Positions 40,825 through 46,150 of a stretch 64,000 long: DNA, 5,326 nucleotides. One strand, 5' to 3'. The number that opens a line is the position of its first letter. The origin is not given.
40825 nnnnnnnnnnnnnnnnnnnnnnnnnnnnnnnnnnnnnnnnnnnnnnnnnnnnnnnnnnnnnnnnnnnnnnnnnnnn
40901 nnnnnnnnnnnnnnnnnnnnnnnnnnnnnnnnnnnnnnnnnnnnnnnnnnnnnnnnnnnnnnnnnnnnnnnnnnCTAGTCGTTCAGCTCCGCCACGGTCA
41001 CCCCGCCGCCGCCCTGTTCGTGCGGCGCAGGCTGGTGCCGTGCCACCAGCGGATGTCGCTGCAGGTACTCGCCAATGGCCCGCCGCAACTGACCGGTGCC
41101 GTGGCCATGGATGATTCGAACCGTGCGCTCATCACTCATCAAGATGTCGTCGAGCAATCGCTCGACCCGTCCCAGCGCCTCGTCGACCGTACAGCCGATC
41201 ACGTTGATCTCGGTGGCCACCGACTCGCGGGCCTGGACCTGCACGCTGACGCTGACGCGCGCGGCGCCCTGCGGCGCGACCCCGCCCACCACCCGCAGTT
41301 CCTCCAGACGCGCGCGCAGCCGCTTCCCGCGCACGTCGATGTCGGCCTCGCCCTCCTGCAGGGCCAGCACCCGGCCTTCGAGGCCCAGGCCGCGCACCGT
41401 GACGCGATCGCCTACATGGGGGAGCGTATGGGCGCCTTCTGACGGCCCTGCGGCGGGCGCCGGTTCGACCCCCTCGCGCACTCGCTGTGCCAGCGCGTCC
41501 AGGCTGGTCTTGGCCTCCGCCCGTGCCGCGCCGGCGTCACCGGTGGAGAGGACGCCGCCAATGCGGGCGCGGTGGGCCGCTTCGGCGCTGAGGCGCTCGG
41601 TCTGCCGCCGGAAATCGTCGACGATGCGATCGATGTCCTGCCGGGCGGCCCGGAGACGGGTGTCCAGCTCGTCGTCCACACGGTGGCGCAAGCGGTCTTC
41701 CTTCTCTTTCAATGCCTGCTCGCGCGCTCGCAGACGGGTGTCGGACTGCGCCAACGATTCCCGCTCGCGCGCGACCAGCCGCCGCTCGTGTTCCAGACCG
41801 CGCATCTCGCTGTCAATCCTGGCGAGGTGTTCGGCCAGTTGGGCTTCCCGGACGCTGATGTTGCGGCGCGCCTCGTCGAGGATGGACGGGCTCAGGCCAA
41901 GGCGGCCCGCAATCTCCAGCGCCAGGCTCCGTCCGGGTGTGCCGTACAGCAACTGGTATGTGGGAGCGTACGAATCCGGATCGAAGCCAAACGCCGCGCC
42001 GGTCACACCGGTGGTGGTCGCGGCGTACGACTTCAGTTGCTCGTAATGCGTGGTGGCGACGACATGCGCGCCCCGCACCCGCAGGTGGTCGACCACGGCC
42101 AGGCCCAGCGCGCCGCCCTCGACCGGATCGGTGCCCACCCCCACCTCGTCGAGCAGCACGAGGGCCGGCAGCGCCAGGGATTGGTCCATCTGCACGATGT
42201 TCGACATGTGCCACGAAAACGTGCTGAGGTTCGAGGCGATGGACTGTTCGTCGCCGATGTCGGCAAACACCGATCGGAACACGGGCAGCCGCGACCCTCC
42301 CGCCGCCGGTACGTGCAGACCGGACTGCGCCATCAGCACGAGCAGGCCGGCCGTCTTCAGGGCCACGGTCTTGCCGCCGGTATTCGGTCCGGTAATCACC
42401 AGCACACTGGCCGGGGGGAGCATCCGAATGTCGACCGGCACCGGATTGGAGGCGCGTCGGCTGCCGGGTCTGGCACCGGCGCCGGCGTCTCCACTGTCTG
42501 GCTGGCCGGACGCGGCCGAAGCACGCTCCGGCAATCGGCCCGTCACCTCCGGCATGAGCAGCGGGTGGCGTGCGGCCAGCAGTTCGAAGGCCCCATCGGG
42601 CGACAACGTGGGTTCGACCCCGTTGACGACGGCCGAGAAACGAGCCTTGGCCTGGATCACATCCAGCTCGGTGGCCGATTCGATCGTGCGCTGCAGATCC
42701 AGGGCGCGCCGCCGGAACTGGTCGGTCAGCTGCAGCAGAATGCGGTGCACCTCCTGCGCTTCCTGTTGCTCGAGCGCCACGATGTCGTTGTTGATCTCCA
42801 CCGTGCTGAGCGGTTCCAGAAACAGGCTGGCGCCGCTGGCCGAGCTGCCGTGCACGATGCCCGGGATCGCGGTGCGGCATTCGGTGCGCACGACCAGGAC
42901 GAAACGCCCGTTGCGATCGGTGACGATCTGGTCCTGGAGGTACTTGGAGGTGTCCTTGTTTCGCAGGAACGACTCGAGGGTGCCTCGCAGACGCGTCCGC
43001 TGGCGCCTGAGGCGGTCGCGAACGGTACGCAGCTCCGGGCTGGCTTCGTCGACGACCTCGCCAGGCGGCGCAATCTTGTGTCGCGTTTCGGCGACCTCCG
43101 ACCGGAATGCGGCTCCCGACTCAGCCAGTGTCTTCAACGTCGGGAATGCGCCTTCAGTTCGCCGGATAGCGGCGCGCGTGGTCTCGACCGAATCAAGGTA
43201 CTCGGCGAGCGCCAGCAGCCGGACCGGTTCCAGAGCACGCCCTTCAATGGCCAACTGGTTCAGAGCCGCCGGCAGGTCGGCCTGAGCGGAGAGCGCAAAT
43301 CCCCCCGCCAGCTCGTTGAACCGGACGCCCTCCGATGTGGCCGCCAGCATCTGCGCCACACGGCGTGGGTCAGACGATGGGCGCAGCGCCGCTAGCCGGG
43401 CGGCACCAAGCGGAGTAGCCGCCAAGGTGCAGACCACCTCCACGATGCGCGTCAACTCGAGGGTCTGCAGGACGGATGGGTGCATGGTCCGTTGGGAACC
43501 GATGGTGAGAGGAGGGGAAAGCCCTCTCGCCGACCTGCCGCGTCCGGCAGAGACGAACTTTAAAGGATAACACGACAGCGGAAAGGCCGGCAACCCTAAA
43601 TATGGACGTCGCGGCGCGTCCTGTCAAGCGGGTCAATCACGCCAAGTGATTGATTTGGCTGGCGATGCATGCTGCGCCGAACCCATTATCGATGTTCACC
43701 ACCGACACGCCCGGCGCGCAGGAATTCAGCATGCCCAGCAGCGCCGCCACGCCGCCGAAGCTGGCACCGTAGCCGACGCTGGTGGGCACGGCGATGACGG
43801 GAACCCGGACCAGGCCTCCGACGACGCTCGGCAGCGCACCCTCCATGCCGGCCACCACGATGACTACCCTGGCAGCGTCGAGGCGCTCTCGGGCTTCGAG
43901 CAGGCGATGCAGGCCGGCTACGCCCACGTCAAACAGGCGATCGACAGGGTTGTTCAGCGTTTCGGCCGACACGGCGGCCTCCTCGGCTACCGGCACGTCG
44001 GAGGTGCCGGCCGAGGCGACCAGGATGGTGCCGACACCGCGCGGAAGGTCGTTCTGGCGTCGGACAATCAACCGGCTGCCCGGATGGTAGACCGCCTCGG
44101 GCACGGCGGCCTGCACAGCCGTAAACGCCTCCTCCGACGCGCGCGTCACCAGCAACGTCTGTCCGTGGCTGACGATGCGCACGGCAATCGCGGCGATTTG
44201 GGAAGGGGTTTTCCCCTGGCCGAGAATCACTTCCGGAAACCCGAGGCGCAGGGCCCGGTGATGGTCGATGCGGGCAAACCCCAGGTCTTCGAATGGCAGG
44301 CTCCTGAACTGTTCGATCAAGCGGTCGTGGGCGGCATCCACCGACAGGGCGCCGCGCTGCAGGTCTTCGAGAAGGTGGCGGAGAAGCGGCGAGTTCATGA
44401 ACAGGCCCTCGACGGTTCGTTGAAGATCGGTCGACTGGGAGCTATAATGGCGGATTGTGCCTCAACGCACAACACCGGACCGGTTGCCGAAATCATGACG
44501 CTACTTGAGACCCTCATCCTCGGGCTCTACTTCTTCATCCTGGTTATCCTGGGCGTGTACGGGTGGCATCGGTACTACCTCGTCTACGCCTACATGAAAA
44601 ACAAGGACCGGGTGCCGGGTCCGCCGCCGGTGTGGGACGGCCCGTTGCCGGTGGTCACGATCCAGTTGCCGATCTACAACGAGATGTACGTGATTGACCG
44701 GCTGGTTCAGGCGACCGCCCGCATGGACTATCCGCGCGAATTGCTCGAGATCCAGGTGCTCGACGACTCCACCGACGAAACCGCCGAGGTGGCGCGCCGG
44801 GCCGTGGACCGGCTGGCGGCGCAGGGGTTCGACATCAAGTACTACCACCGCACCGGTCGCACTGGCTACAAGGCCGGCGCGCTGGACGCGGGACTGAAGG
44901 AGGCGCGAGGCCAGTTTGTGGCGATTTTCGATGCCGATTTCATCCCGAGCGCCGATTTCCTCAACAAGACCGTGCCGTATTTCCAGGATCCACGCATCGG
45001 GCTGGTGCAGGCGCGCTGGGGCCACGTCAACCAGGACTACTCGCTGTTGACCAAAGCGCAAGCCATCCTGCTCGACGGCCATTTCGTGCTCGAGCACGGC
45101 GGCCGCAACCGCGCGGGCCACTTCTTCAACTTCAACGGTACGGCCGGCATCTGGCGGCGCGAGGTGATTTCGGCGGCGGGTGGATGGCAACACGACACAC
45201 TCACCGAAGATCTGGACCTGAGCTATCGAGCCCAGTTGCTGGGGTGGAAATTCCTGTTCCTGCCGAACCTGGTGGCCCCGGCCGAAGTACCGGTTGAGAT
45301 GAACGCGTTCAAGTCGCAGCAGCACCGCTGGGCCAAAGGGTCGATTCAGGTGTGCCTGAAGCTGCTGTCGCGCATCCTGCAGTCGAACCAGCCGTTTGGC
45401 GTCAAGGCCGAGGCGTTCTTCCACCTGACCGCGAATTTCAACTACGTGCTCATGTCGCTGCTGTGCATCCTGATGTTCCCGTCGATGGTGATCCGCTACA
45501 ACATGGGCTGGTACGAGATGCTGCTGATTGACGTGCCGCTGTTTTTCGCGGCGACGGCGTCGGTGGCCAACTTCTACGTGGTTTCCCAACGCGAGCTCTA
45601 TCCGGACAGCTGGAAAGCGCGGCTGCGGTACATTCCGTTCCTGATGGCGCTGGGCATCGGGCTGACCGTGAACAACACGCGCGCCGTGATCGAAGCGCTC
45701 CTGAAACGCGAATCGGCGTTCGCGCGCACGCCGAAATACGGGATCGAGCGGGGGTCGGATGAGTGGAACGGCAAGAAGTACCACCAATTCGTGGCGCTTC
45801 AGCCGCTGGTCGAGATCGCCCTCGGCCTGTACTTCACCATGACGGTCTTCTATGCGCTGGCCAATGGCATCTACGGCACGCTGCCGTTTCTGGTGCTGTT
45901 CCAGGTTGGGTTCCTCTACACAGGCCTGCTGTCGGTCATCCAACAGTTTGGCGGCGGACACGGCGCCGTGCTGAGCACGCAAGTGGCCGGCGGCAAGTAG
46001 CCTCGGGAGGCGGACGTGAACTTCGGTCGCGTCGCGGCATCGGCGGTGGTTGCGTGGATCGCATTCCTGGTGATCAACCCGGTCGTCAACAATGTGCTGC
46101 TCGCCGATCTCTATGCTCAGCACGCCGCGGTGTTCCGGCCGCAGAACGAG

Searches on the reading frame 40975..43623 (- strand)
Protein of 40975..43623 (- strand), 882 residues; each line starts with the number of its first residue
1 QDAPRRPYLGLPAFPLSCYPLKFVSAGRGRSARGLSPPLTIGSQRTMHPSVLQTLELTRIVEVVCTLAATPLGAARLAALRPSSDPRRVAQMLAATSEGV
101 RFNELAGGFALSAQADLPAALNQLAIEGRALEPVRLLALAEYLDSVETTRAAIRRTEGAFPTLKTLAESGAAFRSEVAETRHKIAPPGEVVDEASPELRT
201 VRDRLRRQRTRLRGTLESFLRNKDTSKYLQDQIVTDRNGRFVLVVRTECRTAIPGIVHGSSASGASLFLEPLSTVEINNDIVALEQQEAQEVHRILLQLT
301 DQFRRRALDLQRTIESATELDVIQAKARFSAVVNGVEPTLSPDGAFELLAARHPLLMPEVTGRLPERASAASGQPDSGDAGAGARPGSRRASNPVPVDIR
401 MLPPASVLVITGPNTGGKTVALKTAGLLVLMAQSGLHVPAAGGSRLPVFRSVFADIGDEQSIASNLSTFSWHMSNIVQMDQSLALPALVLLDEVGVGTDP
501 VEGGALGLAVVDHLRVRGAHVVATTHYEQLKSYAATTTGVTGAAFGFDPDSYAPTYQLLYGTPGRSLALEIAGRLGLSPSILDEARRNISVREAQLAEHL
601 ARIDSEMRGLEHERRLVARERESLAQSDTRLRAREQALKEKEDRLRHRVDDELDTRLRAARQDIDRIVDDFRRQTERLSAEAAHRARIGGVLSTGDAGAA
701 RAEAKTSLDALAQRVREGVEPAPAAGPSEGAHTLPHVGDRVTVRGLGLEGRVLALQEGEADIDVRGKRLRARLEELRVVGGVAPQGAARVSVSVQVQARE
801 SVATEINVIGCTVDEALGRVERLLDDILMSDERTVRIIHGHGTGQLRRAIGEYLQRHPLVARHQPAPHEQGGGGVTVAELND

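Call 32: search_protein_families(library=pfam, proteins=[window:40975-43623:-], max_evalue=0.00001)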
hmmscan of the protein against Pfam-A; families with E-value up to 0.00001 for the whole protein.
window:40975-43623:- (882 aa): 2 families
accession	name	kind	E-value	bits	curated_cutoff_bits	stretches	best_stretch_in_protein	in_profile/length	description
PF00488.27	MutS_V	-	4.2e-28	99.1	30.2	1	408-588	1-183/188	MutS domain V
PF01713.27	Smr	-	1.5e-20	73.5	25.7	1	806-880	1-76/77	Smr domain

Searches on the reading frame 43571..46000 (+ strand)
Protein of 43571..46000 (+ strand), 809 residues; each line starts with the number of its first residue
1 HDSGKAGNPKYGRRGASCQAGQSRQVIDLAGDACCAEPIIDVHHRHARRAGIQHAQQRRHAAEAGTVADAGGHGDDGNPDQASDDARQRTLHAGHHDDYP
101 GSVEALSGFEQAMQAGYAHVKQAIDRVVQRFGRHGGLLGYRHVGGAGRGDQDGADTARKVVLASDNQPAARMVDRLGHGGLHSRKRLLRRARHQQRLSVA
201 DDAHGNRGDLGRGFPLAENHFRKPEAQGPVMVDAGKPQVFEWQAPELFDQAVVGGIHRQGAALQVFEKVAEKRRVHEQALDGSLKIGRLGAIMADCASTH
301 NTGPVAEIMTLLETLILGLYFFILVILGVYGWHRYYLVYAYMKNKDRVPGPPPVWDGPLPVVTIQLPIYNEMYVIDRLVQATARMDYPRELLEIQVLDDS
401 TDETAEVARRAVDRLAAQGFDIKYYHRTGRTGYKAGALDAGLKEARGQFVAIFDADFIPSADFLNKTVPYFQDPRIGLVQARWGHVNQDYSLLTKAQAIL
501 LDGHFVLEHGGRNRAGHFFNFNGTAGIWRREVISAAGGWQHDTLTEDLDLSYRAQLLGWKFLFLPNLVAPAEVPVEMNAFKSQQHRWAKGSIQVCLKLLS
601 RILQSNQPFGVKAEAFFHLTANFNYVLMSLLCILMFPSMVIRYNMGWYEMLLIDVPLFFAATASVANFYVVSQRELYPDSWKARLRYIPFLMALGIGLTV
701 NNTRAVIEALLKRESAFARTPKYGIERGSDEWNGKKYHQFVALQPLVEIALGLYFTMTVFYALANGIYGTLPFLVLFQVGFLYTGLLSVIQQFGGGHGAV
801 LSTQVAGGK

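Call 32: search_protein_families(library=pfam, proteins=[window:43571-46000:+], max_evalue=0.00001)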
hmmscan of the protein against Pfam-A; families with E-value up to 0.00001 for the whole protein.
window:43571-46000:+ (809 aa): 4 families
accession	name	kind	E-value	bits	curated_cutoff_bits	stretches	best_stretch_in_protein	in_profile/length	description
PF13641.12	Glyco_tranf_2_3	-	1.5e-24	87.8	27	1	362-590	3-230/230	Glycosyltransferase like family 2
PF00535.33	Glycos_transf_2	-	8e-21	75.1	23.3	1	365-516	3-147/168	Glycosyl transferase family 2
PF13632.12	Glyco_trans_2_3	-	1.8e-18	67.6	27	1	450-636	2-194/198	Glycosyl transferase family group 2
PF13506.12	Glyco_transf_21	-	3.9e-10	39.9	21.7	1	432-589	16-174/174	Glycosyl transferase family 21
